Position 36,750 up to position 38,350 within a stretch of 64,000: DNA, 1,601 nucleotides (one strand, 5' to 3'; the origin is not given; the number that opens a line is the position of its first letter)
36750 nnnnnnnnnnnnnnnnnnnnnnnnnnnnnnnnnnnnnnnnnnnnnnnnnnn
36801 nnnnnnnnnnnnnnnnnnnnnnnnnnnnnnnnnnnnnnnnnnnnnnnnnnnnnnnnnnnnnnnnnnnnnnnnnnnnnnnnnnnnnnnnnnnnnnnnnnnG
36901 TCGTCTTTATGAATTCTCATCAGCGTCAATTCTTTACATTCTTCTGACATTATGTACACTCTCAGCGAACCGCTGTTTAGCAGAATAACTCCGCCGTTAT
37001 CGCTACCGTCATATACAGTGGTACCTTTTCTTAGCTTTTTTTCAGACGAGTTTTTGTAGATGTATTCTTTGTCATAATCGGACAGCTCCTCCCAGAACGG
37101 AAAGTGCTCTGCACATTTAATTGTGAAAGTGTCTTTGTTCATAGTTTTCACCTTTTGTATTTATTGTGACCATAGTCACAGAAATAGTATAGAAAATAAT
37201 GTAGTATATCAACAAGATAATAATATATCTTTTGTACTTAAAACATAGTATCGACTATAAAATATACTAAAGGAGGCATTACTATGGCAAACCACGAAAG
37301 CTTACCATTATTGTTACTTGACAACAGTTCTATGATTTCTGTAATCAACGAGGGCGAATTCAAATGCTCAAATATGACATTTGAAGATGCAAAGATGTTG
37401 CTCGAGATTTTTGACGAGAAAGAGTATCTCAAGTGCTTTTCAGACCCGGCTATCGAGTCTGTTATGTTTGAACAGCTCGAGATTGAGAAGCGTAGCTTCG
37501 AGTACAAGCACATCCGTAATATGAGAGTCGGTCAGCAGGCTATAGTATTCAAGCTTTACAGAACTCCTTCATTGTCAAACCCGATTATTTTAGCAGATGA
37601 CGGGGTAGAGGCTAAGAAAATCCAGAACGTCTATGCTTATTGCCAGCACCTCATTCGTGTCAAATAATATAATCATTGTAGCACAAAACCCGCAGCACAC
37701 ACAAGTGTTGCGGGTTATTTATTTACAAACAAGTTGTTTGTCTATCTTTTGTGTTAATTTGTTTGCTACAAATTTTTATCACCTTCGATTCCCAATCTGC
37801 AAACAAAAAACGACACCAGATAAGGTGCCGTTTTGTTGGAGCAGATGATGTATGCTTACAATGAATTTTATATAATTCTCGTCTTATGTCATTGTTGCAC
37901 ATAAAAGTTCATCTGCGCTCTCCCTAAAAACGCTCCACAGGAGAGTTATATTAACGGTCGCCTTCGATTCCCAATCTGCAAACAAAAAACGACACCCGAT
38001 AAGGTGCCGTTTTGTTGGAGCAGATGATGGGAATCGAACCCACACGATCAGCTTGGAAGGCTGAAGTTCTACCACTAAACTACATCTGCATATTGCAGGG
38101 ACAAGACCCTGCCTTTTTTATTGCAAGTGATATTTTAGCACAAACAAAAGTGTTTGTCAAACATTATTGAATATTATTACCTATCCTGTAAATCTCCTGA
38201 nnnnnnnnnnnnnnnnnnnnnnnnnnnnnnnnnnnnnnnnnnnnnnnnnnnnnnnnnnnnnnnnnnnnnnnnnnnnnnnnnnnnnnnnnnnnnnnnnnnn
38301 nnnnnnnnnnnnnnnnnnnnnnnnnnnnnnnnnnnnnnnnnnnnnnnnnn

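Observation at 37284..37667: Chromosomal protein resembling the AcrIII-1/YddF (DUF1874) ring-nuclease fold but lacking the catalytic His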

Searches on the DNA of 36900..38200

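Call 88: search_rna_families(source=window, start=36900, end=38200, threshold=evalue, max_evalue=1)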
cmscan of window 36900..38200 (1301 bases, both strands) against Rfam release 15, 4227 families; matches with E-value up to 1: 4.
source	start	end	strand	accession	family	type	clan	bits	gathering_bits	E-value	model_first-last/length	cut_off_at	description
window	38019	38089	-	RF00005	tRNA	Gene; tRNA;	CL00001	71.7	29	2.1e-15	1-71/71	no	tRNA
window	37744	37848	-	RF01578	RUF1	Gene; sRNA;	-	22.1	70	0.14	1-264/264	no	Plasmodium RNA of unkown function RUF1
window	37663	37774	-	RF01461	rli24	Gene; sRNA;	-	19.5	100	0.91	1-158/158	no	Listeria sRNA rli22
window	38018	38089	+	RF04354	Plastid-ycf2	Cis-reg;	-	19.3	65.7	0.61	1-75/75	no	Plastid-ycf2 5UTR RNA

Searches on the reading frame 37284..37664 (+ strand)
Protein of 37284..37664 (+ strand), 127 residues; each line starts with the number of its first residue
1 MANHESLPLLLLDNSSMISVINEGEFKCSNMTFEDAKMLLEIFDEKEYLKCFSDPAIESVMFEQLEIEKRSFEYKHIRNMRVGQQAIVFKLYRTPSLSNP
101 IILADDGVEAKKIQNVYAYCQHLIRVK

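Call 3: search_protein_families(library=pfam, proteins=[window:37284-37664:+], max_evalue=10)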
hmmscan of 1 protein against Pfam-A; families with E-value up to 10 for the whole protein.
window:37284-37664:+ (127 aa): 2 families
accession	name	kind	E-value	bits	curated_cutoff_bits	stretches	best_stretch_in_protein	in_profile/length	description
PF08960.15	STIV_B116-like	-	0.00068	20.2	26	1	12-94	3-82/101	STIV B116-like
PF14254.12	DUF4348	-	0.033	14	27.2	1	7-72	33-97/230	Domain of unknown function (DUF4348)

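Call 4: search_protein_families(library=ncbifam, proteins=[window:37284-37664:+], max_evalue=10)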
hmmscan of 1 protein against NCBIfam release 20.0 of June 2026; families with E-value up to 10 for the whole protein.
window:37284-37664:+ (127 aa): 0 families

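Call 5: search_solved_structures(query=window:37284-37664:+, max_evalue=10, show_alignments=3)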
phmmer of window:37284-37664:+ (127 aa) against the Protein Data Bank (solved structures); distinct sequences matched with E-value up to 10: 3.
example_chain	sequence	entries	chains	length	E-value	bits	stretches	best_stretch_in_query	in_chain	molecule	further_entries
6oyc_A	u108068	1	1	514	0.76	13.1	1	10-72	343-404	Glycosylation Associate Protein 1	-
6vq6_d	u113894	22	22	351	0.93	12.8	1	31-117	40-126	V-type proton ATPase subunit | V-type proton ATPase subunit d 1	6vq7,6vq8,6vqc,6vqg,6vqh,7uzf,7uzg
6wlw_Q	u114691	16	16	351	0.93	12.8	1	31-117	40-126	V-type proton ATPase subunit d 1 | V-type proton ATPase subunit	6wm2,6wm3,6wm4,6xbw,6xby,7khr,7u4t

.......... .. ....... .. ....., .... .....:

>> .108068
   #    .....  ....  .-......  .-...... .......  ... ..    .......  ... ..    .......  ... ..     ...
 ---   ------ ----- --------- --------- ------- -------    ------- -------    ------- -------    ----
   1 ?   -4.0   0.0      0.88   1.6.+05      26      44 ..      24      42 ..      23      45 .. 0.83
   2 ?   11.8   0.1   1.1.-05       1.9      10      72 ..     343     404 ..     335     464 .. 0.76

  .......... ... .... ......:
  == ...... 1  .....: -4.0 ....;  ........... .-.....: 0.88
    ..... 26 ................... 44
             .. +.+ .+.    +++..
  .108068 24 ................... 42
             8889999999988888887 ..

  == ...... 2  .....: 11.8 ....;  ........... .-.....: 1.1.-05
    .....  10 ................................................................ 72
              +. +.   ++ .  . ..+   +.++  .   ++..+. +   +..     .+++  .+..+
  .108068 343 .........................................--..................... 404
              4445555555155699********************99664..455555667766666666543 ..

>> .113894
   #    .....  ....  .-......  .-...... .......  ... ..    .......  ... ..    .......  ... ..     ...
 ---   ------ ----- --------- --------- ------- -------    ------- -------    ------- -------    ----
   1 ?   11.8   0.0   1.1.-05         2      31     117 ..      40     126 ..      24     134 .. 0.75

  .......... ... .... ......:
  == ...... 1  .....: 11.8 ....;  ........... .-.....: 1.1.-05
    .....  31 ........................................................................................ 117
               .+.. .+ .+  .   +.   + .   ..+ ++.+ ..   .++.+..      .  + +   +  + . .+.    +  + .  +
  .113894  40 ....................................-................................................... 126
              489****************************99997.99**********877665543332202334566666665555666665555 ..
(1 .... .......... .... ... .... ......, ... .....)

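Call 6: find_homologous_proteins(query=window:37284-37664:+, max_evalue=0.001)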
Query window:37284-37664:+ (127 aa): 660 proteins with E <= 0.001 among 673 candidates; the best 120 are listed.
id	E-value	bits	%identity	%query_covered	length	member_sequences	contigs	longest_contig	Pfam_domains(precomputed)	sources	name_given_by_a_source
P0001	3.2e-77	274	100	100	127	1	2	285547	-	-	-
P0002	8.2e-70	250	90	100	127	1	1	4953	-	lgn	-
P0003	1.0e-66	240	90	89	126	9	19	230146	-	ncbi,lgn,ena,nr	ncbi:MAG: hypothetical protein IJD68_01645 [Ruminococcus sp.]|nr:hypothetical protein [Ruminococcus 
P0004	3.3e-66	238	91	95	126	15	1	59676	-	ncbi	-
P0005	1.2e-65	237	90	95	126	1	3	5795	-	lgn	-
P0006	1.3e-64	233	88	89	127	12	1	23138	-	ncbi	-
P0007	2.0e-64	233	88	89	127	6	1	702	-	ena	-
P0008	2.2e-64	233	87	96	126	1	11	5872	-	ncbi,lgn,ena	-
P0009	3.1e-64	232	89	89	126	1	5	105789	-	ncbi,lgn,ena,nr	ncbi:MAG: hypothetical protein IJ015_06150 [Ruminococcus sp.]|nr:hypothetical protein [Ruminococcus 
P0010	7.8e-64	231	88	89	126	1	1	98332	-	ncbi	-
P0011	8.7e-64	231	88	96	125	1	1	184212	-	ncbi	-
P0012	3.0e-63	229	86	96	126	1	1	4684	-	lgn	-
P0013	2.9e-62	226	87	95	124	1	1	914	-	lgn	-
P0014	7.2e-62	224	85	97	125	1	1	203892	-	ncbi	-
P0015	4.5e-59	215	84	97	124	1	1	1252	-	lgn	-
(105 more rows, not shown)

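Call 9: search_solved_structures(query=A1, max_evalue=10, show_alignments=4)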
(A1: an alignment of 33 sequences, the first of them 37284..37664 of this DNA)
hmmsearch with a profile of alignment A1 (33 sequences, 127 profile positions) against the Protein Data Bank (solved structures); distinct sequences matched with E-value up to 10: 7.
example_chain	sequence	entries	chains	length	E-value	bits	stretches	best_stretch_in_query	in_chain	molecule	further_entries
5c0y_A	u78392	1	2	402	0.41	13.8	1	35-84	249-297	Exosome complex exonuclease RRP6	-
2hbj_A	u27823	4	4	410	0.45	13.7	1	35-84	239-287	Exosome complex exonuclease RRP6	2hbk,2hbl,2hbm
5k36_J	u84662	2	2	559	0.69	13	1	35-84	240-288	Exosome complex exonuclease RRP6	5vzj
4oo1_J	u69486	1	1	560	0.69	13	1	35-84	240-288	Exosome complex exonuclease RRP6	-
5c0w_K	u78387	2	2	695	0.87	12.7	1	35-84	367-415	Exosome complex exonuclease RRP6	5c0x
6ft6_KK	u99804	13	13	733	0.92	12.6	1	35-84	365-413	Exosome complex exonuclease RRP6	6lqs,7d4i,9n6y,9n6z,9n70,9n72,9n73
6fsz_KK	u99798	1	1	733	0.94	12.6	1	35-84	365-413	Exosome complex exonuclease RRP6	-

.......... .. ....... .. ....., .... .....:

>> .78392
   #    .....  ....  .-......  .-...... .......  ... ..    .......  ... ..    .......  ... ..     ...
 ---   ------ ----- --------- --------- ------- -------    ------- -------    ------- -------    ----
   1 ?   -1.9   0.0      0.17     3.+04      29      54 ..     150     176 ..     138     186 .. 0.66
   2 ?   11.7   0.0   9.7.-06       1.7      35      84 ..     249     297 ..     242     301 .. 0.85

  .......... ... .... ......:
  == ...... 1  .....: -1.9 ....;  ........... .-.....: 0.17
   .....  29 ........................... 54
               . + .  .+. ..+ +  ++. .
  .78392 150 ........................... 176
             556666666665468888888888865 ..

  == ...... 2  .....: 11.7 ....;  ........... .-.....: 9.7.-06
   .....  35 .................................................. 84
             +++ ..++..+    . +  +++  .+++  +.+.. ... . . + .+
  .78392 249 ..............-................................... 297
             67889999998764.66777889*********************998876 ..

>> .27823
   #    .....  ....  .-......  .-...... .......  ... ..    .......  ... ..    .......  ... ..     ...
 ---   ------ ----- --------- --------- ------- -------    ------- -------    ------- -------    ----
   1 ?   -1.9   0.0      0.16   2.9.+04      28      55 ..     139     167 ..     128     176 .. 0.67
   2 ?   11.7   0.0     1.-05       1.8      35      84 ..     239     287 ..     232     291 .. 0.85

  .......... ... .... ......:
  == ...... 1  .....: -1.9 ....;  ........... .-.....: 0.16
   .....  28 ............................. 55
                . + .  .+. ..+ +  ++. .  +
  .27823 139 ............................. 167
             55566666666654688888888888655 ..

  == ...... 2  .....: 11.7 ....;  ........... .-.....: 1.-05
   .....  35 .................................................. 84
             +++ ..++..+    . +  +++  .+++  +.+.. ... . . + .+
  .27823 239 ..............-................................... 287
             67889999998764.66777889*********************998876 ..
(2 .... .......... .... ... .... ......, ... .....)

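Call 11: search_protein_families(library=pfam, alignment_id=A1, max_evalue=0.01)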
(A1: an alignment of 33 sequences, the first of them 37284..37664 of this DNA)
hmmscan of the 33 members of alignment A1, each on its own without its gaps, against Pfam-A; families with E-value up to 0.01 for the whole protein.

A. member 1, window:37284-37664:+ (127 aa): 1 family
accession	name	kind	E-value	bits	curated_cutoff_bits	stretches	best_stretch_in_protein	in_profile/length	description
PF08960.15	STIV_B116-like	-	0.00068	20.2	26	1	12-94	3-82/101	STIV B116-like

B. families by the number of members that match (of 33 scanned): 1 family
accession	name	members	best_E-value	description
PF08960.15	STIV_B116-like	19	1.4e-05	STIV B116-like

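Call 12: search_protein_families(library=padloc, proteins=[window:37284-37664:+], max_evalue=10)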
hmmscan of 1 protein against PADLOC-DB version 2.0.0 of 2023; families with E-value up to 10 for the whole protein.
window:37284-37664:+ (127 aa): 0 families

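Call 13: search_protein_families(library=phrogs, proteins=[window:37284-37664:+], max_evalue=10)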
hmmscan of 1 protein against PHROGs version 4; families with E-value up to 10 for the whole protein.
window:37284-37664:+ (127 aa): 1 family
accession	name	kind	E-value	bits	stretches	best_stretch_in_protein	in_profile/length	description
phrog_25736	-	unknown function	0.052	14.5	1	57-102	5-51/112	-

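Call 15: predict_structure(alignment_id=A1)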
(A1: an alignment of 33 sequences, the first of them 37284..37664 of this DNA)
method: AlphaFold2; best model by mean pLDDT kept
length: 127 residues; sequences in the alignment: 33
mean_pLDDT: 74.8   pTM: 0.70
mean pLDDT of the five models: 74.8, 74.2, 72.3, 71.4, 70.7
residues with pLDDT >= 90: 7; 70-90: 83; 50-70: 28; < 50: 9
segments of 3 or more residues with pLDDT < 50: 1-4, 101-103
pLDDT, mean of each block of 10 residues (from residue 1): 63 84 83 85 77 80 78 77 89 57 51 64 89
secondary structure, 60 per line:
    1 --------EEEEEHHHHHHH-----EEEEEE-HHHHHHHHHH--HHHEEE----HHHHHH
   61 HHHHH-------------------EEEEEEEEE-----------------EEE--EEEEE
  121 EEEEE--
elements in order: E9-13 H14-20 E26-31 H33-42 E48-50 H55-65 E85-93 E111-113 E116-125

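Call 20: fold_search(model_id=the predicted structure, library=pdb)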
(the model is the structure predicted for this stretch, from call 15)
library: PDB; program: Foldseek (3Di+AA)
matches with E <= 10: 329; with E <= 0.001: 5
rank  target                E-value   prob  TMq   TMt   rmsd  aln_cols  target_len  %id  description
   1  8y7f_A                2.4e-04  1.00  0.59  0.23   6.4       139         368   16  Crystal structure of CARF domain-truncated Csx1-Crn2 from Marinitoga sp. (released 2024-07-17)
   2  8y7f_B                2.9e-04  1.00  0.60  0.24   5.8       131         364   15  Crystal structure of CARF domain-truncated Csx1-Crn2 from Marinitoga sp. (released 2024-07-17)
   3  8y7g_B                3.1e-04  1.00  0.57  0.15   6.3       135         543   16  Crystal structure of the Marinitoga sp. Csx1-Crn2 H495A mutant in complex with cyclic-tetraadenylate (cA4) (released 2024-07-17)
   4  2j85_A                6.3e-04  1.00  0.57  0.62   5.7       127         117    9  B116 of Sulfolobus turreted icosahedral virus (STIV) (released 2006-11-02)
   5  8y7g_A                6.7e-04  1.00  0.60  0.17   6.0       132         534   15  Crystal structure of the Marinitoga sp. Csx1-Crn2 H495A mutant in complex with cyclic-tetraadenylate (cA4) (released 2024-07-17)
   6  2x4i_A                1.2e-03  1.00  0.55  0.65   5.7       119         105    8  ORF 114a from Sulfolobus islandicus rudivirus 1 (released 2010-07-21)
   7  2j85_B                1.3e-03  1.00  0.57  0.62   5.6       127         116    9  B116 of Sulfolobus turreted icosahedral virus (STIV) (released 2006-11-02)
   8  2x4i_B                1.5e-03  1.00  0.53  0.63   5.7       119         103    9  ORF 114a from Sulfolobus islandicus rudivirus 1 (released 2010-07-21)
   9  2x4i_C                1.5e-03  1.00  0.51  0.63   6.6       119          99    8  ORF 114a from Sulfolobus islandicus rudivirus 1 (released 2010-07-21)
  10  6scf_F                2.1e-03  1.00  0.51  0.55   6.5       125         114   10  A viral anti-CRISPR subverts type III CRISPR immunity by rapid degradation of cyclic oligoadenylate (released 2019-10-30)
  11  6scf_A                2.4e-03  1.00  0.56  0.61   6.0       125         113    7  A viral anti-CRISPR subverts type III CRISPR immunity by rapid degradation of cyclic oligoadenylate (released 2019-10-30)
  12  2j6b                  2.4e-03  1.00  0.51  0.57   6.6       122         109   14  crystal structure of AFV3-109, a highly conserved protein from crenarchaeal viruses (released 2007-02-20)
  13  6scf_C                2.6e-03  1.00  0.55  0.61   6.1       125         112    8  A viral anti-CRISPR subverts type III CRISPR immunity by rapid degradation of cyclic oligoadenylate (released 2019-10-30)
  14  2x4i_D                2.6e-03  1.00  0.51  0.61   5.9       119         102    9  ORF 114a from Sulfolobus islandicus rudivirus 1 (released 2010-07-21)
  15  6scf_E                5.3e-03  1.00  0.54  0.60   6.2       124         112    9  A viral anti-CRISPR subverts type III CRISPR immunity by rapid degradation of cyclic oligoadenylate (released 2019-10-30)
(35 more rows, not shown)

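Call 22: search_protein_representatives(protein=window:37284-37664:+)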
Query: 127 residues. Proteins with E-value up to 0.001 (for the whole library): 87; up to 1e-10: 57; up to 1e-30: 3. The best 87 are listed.
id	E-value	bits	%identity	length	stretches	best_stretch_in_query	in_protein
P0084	4.8e-50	184.7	67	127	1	1-126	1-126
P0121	1.1e-34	135.1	49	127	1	7-127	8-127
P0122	3.5e-33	130.3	50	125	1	5-127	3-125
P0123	1.9e-28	115.1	42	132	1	8-127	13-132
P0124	1.7e-24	102.3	61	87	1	42-126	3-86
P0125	6.6e-24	100.4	49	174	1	31-126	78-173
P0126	6.7e-24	100.4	42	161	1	6-125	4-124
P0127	1.6e-23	99.1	49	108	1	22-127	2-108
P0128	2.5e-23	98.5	43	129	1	3-125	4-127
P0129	3.9e-22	94.7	48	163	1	6-112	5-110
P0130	3.2e-21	91.8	69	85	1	60-127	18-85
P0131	8.1e-21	90.4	40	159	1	18-125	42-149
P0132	1.2e-20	89.9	39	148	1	19-125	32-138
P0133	1.5e-20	89.6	36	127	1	6-126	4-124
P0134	1.2e-19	86.7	47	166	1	39-127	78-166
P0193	3.7e-06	43.2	36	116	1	5-101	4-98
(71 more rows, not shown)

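Call 33: search_dna_similar(query=window:37284-37664:+, collection=phages, mode=protein, max_evalue=1, max_rows=20)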
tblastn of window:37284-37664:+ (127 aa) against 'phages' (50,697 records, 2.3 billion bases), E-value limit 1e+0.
No match.

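Call 80: find_encoding_contigs(protein=P0121, flank=8000, max_places=4)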
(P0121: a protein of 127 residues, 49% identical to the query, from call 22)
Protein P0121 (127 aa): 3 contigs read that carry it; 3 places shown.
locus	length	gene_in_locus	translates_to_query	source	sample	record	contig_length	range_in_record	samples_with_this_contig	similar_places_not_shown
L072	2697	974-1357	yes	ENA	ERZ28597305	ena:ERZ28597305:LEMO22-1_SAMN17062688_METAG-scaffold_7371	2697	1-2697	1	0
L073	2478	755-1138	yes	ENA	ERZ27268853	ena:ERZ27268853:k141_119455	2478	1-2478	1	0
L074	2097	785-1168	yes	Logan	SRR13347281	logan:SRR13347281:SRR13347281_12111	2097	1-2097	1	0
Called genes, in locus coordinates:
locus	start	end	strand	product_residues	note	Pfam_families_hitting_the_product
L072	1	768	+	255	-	?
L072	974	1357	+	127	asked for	-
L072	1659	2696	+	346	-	?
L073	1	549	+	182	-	?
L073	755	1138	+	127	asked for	-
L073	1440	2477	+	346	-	?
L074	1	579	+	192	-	?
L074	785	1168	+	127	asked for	-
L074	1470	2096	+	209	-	?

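Call 81: find_encoding_contigs(protein=P0133, flank=8000, max_places=4)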
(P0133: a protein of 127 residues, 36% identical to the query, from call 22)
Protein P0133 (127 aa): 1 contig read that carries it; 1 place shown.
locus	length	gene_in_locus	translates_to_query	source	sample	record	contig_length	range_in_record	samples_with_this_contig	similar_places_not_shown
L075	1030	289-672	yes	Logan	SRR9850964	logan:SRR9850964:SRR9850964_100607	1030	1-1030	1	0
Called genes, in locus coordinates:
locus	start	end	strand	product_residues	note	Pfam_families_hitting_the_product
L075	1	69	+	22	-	?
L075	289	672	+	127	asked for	-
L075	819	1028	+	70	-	?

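Call 83: search_dna_similar(query=window:37284-37664:+, collection=plasmids, mode=protein, max_evalue=0.1, max_rows=15)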
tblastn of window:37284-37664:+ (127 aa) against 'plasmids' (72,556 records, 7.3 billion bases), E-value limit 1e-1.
Records with a match: 1; places in all: 1; records where one place covers at least 80% of the query: 1.
Best place of each record, by identity: <60% 1.
By first word of the organism name: Subdoligranulum 1.
By predicted mobility (MOB-suite, as given by PLSDB): non-mobilizable 1.
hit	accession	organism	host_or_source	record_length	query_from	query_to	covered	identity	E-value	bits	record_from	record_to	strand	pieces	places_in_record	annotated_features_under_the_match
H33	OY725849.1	Subdoligranulum variabile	-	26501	6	125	94%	44.2%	1e-29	118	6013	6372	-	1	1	record has no annotation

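Call 84: search_protein_families(library=pfam, proteins=[L072:1-768:+, L072:1659-2696:+, P0121, P0133, P0123, P0128, P0122, P0193], max_evalue=0.01)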
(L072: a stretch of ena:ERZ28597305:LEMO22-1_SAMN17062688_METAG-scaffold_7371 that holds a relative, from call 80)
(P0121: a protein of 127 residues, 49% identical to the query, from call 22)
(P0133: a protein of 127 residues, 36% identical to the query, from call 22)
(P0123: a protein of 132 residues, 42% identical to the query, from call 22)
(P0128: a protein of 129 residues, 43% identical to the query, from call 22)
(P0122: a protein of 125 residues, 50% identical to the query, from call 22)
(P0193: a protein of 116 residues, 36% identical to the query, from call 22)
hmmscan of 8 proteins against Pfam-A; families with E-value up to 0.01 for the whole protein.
L072:1-768:+ (255 aa): 2 families
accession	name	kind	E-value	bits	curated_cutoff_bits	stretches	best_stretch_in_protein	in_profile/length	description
PF02906.19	Fe_hyd_lg_C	-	2.2e-51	175.3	22.1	1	1-184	101-245/245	Iron only hydrogenase large subunit, C-terminal domain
PF02256.22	Fe_hyd_SSU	-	6.1e-28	97.1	24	1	198-252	2-56/56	Iron hydrogenase small subunit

L072:1659-2696:+ (346 aa): 3 families
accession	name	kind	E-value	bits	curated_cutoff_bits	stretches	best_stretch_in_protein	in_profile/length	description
PF17202.10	sCache_3_3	-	1.9e-28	99.4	28.8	1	74-176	2-105/107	Single cache domain 3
PF17201.10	Cache_3-Cache_2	-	2.2e-17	63.7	27.7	1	69-175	72-191/299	Cache 3/Cache 2 fusion domain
PF00672.30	HAMP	-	0.00013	22.6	25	1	216-253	18-52/53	HAMP domain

P0121 (127 aa): 1 family
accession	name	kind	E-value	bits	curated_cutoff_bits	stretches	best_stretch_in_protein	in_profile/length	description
PF08960.15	STIV_B116-like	-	0.00074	20.1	26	1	13-110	3-96/101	STIV B116-like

P0133 (127 aa): 0 families

P0123 (132 aa): 0 families

P0128 (129 aa): 0 families

P0122 (125 aa): 0 families

P0193 (116 aa): 0 families

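Call 85: fold_search(model_id=the predicted structure, library=viral)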
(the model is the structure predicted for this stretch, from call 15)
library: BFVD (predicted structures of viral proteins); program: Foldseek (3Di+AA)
matches with E <= 10: 161; with E <= 0.001: 2
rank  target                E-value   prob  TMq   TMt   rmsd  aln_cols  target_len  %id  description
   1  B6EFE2                4.2e-05  1.00  0.51  0.45   6.8       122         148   16  Uncharacterized protein [Stygiolobus rod-shaped virus]
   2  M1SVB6                5.9e-04  1.00  0.55  0.56   7.3       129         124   13  (no name in the UniProt tables at hand)
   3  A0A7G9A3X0            1.4e-03  1.00  0.57  0.67   7.0       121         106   12  Uncharacterized protein [Bacteriophage sp.]
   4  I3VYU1                1.5e-03  1.00  0.58  0.70   5.5       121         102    7  Uncharacterized protein [Thermoanaerobacterium phage THSA-485A]
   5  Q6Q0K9                2.4e-03  1.00  0.57  0.61   5.7       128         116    9  Uncharacterized protein [Sulfolobus turreted icosahedral virus 1]
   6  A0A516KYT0            2.6e-03  0.97  0.38  0.46   6.8       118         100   13  (no name in the UniProt tables at hand)
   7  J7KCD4                4.9e-03  1.00  0.51  0.46   4.5       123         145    7  Uncharacterized protein [Erwinia phage phiEaH2]
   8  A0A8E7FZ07            5.3e-03  0.97  0.44  0.40   7.7       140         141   13  (no name in the UniProt tables at hand)
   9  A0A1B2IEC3            1.1e-02  0.98  0.48  0.46   4.7       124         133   10  Uncharacterized protein [Erwinia phage vB_EamM_Kwan]
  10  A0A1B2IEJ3            1.7e-02  0.93  0.40  0.38   5.8       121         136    9  Uncharacterized protein [Erwinia phage vB_EamM_Kwan]
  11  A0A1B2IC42            2.2e-02  0.47  0.32  0.28   7.0       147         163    9  (no name in the UniProt tables at hand)
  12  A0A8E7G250            4.4e-02  0.87  0.47  0.42   5.1       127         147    9  (no name in the UniProt tables at hand)
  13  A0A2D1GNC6            1.9e-01  0.14  0.30  0.24  14.3       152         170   10  (no name in the UniProt tables at hand)
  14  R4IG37                3.0e-01  0.28  0.38  0.34   5.9       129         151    8  (no name in the UniProt tables at hand)
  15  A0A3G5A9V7            3.7e-01  0.09  0.28  0.22   9.5       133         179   10  Uncharacterized protein [Hyperionvirus sp.]
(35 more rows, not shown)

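Call 102: find_encoding_contigs(protein=P0003, flank=3000, max_places=5)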
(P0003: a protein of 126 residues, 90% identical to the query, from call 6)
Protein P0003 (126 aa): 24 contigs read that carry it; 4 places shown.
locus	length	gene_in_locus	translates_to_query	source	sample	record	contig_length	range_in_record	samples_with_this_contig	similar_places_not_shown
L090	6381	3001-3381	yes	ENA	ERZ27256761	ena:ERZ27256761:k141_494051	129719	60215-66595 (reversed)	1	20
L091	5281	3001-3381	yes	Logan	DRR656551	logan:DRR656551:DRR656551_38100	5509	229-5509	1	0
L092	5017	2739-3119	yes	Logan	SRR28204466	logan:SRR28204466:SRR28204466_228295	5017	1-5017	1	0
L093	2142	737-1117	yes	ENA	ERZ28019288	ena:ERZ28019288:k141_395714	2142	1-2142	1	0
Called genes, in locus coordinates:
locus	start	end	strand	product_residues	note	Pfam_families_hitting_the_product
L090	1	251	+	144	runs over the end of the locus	PF04397:LytTR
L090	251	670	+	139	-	PF11457:DUF3021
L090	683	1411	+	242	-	PF00005:ABC_tran, PF13304:AAA_21 (weak)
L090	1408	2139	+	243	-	PF01061:ABC2_membrane, PF12698:ABC2_membrane_3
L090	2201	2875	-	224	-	PF00027:cNMP_binding, PF13545:HTH_Crp_2, PF00325:Crp (weak)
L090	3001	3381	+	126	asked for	-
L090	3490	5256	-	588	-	PF00664:ABC_membrane, PF00005:ABC_tran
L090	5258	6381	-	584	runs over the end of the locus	PF00664:ABC_membrane, PF02463:SMC_N (faint), PF00005:ABC_tran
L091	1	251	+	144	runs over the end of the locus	PF04397:LytTR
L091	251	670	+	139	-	PF11457:DUF3021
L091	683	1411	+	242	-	PF00005:ABC_tran, PF13304:AAA_21 (weak)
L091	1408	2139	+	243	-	PF01061:ABC2_membrane, PF12698:ABC2_membrane_3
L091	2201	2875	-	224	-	PF00027:cNMP_binding, PF13545:HTH_Crp_2, PF00325:Crp (weak)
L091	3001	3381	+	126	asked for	-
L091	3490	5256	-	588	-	PF00664:ABC_membrane, PF00005:ABC_tran, PF00004:AAA (faint)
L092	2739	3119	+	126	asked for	-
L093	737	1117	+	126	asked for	-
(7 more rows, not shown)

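Call 103: find_encoding_contigs(protein=P0014, flank=3000, max_places=3)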
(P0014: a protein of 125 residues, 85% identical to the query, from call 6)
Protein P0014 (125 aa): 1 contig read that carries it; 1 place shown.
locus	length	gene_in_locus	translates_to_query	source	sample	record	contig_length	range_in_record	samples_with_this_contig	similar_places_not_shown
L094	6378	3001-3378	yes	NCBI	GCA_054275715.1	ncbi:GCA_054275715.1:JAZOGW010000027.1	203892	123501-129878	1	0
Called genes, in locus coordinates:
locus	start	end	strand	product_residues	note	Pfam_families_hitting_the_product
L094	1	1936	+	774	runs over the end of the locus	PF04851:ResIII (faint), PF12775:AAA_7 (faint), PF00004:AAA, PF17871:AAA_lid_9, PF00004:AAA, PF07724:AAA_2, PF07728:AAA_5, PF10431:ClpB_D2-small, +9 more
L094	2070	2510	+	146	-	PF04397:LytTR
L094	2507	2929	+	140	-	PF11457:DUF3021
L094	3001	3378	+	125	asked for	-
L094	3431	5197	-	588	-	PF00664:ABC_membrane, PF00005:ABC_tran, PF00004:AAA (faint)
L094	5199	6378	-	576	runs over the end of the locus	PF00664:ABC_membrane, PF02463:SMC_N (faint), PF00005:ABC_tran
